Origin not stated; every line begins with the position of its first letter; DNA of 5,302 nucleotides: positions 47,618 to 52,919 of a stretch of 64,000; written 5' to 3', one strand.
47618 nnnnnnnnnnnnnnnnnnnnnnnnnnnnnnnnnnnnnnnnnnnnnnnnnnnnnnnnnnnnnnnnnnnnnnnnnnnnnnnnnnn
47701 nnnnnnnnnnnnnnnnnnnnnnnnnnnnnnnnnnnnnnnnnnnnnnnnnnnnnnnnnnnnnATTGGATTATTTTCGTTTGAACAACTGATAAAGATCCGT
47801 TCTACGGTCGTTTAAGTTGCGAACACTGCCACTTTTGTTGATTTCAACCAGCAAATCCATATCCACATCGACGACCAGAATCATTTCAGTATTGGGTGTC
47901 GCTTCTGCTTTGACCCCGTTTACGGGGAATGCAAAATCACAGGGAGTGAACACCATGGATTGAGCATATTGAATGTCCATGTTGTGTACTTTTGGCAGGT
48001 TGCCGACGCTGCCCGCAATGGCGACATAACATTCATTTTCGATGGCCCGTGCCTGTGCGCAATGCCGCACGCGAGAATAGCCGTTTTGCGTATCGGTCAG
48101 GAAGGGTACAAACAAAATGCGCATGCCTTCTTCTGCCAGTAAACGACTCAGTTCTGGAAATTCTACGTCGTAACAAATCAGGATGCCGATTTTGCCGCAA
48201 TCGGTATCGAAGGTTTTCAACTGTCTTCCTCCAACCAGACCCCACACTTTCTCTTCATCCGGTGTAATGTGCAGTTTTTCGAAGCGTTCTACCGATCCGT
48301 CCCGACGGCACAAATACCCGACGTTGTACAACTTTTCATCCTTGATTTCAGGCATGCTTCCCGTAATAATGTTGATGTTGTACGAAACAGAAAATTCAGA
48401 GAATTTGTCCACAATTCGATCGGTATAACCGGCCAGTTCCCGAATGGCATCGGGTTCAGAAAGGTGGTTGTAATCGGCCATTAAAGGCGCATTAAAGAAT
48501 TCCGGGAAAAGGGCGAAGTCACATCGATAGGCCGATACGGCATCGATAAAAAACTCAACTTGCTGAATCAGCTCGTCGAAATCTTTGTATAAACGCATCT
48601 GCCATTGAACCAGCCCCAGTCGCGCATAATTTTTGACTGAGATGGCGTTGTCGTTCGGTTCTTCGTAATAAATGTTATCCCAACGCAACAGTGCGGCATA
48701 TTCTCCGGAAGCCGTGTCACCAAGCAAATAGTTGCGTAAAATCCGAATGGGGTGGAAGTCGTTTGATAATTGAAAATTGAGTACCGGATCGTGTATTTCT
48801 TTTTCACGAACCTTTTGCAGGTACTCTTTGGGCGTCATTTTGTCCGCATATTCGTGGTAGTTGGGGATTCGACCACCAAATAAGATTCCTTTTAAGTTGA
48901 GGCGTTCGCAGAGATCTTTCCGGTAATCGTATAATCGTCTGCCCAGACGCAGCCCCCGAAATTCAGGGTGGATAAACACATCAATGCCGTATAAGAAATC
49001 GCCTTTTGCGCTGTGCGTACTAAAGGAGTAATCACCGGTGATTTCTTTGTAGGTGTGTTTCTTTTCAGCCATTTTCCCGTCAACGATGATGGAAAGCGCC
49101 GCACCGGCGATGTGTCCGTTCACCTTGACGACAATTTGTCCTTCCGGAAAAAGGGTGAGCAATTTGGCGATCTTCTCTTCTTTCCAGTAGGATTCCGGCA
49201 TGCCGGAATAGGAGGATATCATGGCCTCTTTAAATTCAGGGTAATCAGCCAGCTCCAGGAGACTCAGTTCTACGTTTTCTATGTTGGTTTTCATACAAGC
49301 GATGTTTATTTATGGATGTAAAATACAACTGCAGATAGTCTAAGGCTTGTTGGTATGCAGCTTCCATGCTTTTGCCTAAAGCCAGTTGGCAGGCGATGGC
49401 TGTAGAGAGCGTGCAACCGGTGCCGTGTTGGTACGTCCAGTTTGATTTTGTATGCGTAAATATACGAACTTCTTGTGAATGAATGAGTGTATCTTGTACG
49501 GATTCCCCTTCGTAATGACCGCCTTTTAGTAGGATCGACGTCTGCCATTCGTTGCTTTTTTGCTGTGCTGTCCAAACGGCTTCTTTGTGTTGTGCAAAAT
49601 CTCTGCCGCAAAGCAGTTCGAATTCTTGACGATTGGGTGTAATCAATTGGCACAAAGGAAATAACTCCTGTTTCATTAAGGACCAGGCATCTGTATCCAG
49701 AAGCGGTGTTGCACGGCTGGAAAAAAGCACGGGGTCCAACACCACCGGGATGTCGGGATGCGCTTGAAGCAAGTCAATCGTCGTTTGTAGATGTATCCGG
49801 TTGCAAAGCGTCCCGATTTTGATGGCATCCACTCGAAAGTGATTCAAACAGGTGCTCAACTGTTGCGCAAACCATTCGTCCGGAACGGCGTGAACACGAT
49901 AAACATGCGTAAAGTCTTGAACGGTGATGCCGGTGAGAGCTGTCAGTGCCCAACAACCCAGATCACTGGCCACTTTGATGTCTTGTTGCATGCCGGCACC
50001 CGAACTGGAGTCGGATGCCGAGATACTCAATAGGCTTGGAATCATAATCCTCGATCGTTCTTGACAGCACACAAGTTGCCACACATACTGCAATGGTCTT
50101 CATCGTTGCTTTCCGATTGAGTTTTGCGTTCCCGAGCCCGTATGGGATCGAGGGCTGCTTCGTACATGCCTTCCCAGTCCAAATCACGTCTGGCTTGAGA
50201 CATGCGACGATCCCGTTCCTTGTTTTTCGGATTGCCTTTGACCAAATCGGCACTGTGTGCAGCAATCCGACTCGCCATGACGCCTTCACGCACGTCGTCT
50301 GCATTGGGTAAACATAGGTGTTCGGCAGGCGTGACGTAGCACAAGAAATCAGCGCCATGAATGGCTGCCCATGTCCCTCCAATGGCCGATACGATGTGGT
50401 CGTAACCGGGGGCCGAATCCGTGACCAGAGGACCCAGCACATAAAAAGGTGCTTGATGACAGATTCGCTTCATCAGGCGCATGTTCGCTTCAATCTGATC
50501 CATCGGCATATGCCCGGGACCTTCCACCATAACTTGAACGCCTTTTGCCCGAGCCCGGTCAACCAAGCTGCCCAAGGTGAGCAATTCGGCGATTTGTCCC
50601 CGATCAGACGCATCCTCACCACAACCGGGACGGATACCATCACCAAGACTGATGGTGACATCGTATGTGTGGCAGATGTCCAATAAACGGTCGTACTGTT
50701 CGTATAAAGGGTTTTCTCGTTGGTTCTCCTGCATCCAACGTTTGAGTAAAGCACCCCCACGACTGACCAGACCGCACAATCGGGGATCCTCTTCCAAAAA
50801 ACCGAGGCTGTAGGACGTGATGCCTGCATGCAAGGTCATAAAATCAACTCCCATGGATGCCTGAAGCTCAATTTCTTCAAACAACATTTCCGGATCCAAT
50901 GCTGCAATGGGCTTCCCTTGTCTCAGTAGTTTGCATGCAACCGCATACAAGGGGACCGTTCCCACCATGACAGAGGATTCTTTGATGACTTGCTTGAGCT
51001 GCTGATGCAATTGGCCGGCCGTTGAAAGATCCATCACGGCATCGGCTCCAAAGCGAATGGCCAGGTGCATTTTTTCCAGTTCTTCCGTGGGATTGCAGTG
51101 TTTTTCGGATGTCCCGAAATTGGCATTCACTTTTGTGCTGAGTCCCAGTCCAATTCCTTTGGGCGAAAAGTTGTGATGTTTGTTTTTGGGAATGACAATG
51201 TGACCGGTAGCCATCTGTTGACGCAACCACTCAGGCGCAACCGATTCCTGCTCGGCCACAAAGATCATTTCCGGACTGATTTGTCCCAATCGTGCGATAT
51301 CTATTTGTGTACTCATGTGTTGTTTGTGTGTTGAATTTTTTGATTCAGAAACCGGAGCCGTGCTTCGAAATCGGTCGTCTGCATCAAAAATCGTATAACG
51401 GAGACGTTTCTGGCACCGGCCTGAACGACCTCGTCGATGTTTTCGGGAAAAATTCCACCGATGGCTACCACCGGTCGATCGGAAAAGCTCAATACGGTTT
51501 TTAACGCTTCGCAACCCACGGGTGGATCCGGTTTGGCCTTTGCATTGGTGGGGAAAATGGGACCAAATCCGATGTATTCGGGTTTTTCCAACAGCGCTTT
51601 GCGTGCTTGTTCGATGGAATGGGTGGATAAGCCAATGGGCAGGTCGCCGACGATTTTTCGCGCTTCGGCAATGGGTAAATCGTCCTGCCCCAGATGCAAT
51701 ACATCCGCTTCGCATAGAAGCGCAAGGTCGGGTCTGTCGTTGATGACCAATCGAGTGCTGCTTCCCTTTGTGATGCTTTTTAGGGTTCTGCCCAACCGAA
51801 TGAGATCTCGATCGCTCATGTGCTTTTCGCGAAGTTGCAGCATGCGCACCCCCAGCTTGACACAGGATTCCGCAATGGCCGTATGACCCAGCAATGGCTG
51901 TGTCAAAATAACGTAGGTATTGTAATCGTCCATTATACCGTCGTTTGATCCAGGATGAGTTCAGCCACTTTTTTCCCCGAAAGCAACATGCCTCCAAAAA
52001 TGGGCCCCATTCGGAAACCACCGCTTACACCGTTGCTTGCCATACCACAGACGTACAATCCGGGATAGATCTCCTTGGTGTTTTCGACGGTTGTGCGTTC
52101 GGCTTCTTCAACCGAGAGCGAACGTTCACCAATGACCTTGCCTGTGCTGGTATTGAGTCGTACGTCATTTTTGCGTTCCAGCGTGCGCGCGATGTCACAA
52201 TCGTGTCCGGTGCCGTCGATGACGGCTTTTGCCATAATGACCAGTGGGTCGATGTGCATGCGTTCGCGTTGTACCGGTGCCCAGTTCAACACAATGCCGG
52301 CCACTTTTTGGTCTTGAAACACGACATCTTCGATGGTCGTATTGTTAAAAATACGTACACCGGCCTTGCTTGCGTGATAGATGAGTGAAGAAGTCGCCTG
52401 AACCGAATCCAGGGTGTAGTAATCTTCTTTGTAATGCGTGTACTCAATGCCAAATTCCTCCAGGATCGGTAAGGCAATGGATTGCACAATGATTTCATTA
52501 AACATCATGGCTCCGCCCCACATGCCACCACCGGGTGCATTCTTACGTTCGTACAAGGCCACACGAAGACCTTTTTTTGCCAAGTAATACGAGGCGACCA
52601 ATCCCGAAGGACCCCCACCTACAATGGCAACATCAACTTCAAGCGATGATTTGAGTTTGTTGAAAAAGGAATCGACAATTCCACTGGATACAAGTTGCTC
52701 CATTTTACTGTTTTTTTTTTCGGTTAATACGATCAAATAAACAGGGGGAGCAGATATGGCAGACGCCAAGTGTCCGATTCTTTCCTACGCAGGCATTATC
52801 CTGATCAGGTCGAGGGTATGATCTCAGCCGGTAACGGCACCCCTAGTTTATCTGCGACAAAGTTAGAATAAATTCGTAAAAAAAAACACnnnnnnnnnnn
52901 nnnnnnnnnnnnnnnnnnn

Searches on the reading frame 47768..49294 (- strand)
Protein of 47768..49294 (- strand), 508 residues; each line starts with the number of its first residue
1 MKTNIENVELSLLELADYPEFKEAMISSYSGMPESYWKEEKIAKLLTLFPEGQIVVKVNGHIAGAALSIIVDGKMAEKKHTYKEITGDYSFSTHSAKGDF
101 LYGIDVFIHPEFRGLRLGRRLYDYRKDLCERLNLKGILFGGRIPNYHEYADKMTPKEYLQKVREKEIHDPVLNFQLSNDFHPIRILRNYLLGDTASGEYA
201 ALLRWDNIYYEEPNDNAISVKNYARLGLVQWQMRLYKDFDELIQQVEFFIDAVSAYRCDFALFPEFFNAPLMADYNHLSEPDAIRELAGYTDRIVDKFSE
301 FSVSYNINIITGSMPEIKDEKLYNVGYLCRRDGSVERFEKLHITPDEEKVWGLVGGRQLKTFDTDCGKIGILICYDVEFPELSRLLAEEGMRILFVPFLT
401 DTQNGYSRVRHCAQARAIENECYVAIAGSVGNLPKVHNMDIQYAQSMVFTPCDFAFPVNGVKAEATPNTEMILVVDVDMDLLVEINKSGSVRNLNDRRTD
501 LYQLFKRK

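Call 55: search_protein_families(library=pfam, proteins=[window:47768-49294:-], max_evalue=0.0001)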
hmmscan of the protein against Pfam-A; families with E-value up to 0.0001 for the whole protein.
window:47768-49294:- (508 aa): 2 families
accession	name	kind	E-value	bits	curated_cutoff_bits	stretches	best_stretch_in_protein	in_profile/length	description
PF00795.27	CN_hydrolase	-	1.4e-33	116.8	23.2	1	226-484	2-253/256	Carbon-nitrogen hydrolase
PF00583.31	Acetyltransf_1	-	3e-06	27.9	20.7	1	30-137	9-96/116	Acetyltransferase (GNAT) family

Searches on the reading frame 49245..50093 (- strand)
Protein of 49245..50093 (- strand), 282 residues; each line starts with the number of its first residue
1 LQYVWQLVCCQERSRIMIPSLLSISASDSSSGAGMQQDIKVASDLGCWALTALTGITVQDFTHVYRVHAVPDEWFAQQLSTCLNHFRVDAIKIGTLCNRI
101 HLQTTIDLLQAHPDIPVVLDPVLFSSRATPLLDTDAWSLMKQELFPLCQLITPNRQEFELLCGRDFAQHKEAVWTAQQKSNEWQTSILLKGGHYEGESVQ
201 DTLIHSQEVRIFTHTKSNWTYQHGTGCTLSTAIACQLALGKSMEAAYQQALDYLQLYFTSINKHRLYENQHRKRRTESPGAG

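Call 55: search_protein_families(library=pfam, proteins=[window:49245-50093:-], max_evalue=0.0001)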
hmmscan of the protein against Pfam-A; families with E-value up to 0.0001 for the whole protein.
window:49245-50093:- (282 aa): 2 families
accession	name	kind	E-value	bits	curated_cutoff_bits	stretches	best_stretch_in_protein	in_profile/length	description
PF08543.17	Phos_pyr_kin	-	9.7e-65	218.8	27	1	28-256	1-230/246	Phosphomethylpyrimidine kinase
PF01256.23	Carb_kinase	-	2.3e-07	31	27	1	130-246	95-209/242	NAD(P)H-hydrate dehydratase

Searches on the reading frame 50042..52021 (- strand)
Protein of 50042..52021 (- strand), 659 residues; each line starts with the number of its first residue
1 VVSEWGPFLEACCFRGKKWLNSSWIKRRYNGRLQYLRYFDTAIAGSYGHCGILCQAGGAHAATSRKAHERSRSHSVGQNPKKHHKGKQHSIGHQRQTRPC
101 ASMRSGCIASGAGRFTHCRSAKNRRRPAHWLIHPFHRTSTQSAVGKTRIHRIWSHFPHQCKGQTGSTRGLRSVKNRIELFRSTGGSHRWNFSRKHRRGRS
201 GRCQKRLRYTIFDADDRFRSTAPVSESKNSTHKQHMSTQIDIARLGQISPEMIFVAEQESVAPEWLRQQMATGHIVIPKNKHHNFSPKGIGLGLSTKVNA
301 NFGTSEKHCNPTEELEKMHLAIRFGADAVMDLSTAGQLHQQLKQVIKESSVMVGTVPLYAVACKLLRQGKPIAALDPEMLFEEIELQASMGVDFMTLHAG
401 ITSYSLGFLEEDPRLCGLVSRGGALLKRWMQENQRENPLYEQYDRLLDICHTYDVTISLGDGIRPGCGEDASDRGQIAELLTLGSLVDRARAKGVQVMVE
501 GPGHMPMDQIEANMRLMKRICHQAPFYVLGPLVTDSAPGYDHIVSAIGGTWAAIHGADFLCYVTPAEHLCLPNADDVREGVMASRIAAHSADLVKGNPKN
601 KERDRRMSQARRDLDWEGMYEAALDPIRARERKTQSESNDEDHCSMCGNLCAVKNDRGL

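Call 55: search_protein_families(library=pfam, proteins=[window:50042-52021:-], max_evalue=0.0001)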
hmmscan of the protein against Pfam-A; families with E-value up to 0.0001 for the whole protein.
window:50042-52021:- (659 aa): 1 family
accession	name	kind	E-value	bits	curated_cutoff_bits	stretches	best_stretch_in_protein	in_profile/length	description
PF01964.24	ThiC_Rad_SAM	-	6e-186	618.7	25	1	238-655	1-417/420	Radical SAM ThiC family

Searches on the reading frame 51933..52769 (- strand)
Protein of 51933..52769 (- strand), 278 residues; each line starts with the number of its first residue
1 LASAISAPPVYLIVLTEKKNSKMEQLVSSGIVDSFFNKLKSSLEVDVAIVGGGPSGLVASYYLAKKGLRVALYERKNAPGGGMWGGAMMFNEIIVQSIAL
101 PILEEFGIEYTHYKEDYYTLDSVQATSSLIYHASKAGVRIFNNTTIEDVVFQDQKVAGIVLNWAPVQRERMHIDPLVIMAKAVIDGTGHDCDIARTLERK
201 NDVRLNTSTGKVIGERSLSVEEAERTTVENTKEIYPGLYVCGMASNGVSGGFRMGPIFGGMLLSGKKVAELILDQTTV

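Call 55: search_protein_families(library=pfam, proteins=[window:51933-52769:-], max_evalue=0.0001)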
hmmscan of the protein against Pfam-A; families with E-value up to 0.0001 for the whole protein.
window:51933-52769:- (278 aa): 9 families
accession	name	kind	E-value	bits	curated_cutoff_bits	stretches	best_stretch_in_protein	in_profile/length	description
PF01946.23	Thi4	-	4.1e-75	252.5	26.2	1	30-258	3-235/235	Thi4 family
PF01266.30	DAO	-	7.4e-14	52.5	27.9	1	46-85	1-40/353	FAD dependent oxidoreductase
PF12831.13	FAD_oxidored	-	8.4e-12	45.5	27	1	46-194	1-150/416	FAD dependent oxidoreductase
PF13450.12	NAD_binding_8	-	5.8e-10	39.7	21.9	1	49-82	1-34/68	NAD(P)-binding Rossmann-like domain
PF00890.30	FAD_binding_2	-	3.7e-09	36.7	20.4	1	46-80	1-35/414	FAD binding domain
PF03486.20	HI0933_like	-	7e-09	35.9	50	1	46-80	2-36/244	HI0933-like protein Rossmann domain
PF01494.25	FAD_binding_3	-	1.9e-07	31.1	22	1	44-78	1-35/349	FAD binding domain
PF07992.20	Pyr_redox_2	-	2.1e-07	31.1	26.1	1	46-154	2-83/291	Pyridine nucleotide-disulphide oxidoreductase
PF00070.33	Pyr_redox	-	4.6e-06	27.5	22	0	47-80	2-35/82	Pyridine nucleotide-disulphide oxidoreductase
